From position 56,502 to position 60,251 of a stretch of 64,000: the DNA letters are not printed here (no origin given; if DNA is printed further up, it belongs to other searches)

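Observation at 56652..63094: Tandem paralogous ArnT/PMT-like GT-C glycosyltransferases, one fused to LysM and an NHL beta-propeller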

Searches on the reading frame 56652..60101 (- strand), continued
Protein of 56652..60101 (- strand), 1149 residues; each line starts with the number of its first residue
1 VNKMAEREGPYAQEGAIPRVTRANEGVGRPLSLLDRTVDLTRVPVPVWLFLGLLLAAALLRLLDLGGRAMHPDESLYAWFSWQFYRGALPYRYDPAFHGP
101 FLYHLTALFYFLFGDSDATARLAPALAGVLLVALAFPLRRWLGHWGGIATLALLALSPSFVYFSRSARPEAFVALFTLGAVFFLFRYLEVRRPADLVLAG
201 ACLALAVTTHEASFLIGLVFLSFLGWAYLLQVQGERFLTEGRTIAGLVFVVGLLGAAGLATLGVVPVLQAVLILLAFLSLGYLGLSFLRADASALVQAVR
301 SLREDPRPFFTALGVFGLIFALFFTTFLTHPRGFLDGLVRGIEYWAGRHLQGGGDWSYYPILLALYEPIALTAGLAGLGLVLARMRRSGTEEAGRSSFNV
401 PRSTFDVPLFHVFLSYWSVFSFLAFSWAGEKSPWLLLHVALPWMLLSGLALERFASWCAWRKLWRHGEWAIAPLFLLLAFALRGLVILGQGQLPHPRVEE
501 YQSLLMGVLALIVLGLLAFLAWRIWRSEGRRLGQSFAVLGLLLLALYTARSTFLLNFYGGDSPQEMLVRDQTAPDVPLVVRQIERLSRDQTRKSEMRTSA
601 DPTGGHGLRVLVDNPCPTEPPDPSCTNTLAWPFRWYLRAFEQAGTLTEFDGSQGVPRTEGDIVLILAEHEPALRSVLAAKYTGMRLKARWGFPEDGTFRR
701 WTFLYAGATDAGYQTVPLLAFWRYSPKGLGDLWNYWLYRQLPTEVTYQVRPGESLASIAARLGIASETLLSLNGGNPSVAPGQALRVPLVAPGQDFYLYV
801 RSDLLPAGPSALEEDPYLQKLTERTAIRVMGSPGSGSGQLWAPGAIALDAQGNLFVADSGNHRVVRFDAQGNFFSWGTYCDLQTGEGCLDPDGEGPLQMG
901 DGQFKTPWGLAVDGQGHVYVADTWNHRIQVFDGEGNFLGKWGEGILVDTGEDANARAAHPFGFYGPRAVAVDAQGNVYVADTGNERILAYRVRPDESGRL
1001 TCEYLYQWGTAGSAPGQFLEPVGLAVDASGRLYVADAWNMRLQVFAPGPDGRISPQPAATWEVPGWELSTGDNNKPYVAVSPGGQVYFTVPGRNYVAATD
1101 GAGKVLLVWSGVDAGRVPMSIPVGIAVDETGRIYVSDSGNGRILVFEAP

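Call 34: fold_search(model_id=the predicted structure, library=pdb)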
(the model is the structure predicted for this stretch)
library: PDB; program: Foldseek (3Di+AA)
matches with E <= 10: 561; with E <= 0.001: 221
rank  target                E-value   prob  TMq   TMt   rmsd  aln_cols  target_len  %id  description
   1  6xg7                  5.2e-21  1.00  0.23  0.86   4.6       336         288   28  1.3 A Resolution Structure of the of the NHL Repeat Region of D. melanogaster Thin (released 2020-12-16)
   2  6d69                  2.2e-20  1.00  0.23  0.85   4.7       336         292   28  Crystal Structure of the NHL Repeat Region of D. melanogaster Thin (released 2019-04-24)
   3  9jur                  1.4e-18  1.00  0.22  0.87   4.3       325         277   30  Crystal Structure of NHL domain of human E3 ubiquitin-protein ligase TRIM71 (released 2025-04-30)
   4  8j72_A                2.2e-18  1.00  0.22  0.86   4.4       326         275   31  Crystal structure of mammalian Trim71 in complex with lncRNA Trincr1 (released 2024-03-06)
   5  6fpt_B                4.9e-18  1.00  0.22  0.63   4.3       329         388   30  Crystal structure of Danio rerio Lin41 filamin-NHL domains (released 2018-05-09)
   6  8j72_B                6.3e-18  1.00  0.22  0.86   4.3       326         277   31  Crystal structure of mammalian Trim71 in complex with lncRNA Trincr1 (released 2024-03-06)
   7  6fpt_A                9.4e-18  1.00  0.22  0.62  18.1       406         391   26  Crystal structure of Danio rerio Lin41 filamin-NHL domains (released 2018-05-09)
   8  6fq3_A                2.3e-17  1.00  0.22  0.62   4.4       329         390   30  Crystal structure of Danio rerio Lin41 filamin-NHL domains in complex with lin-29A 5'UTR 13mer RNA (released 2018-05-09)
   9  7qrx_A                2.8e-17  1.00  0.22  0.86   4.4       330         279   30  Crystal structure of NHL domain of TRIM71 (released 2022-05-04)
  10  7b2r_B                3.0e-17  1.00  0.22  0.87   4.2       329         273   22  Crystal structure of NHL domain of TRIM2 (released 2021-01-13)
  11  7b2r_A                4.5e-17  1.00  0.22  0.86   4.3       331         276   22  Crystal structure of NHL domain of TRIM2 (released 2021-01-13)
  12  7b96_A                5.4e-17  1.00  0.22  0.85   4.4       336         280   23  NHL domain of human TRIM2 (released 2022-01-12)
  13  7qrv_A                6.1e-17  1.00  0.22  0.85   4.6       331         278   24  Crystal structure of NHL domain of TRIM2 (full C-terminal) (released 2022-05-04)
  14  7qrw                  6.7e-17  1.00  0.22  0.86   4.6       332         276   23  Crystal structure of NHL domain of TRIM3 (released 2022-05-04)
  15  7qrv_D                7.9e-17  1.00  0.22  0.83   5.2       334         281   23  Crystal structure of NHL domain of TRIM2 (full C-terminal) (released 2022-05-04)
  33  1rwi_A                1.5e-13  1.00  0.18  0.75   5.8       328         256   26  Extracellular domain of Mycobacterium tuberculosis PknD (released 2004-04-27)
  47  1rwi_B                2.2e-12  1.00  0.19  0.76   5.3       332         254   26  Extracellular domain of Mycobacterium tuberculosis PknD (released 2004-04-27)
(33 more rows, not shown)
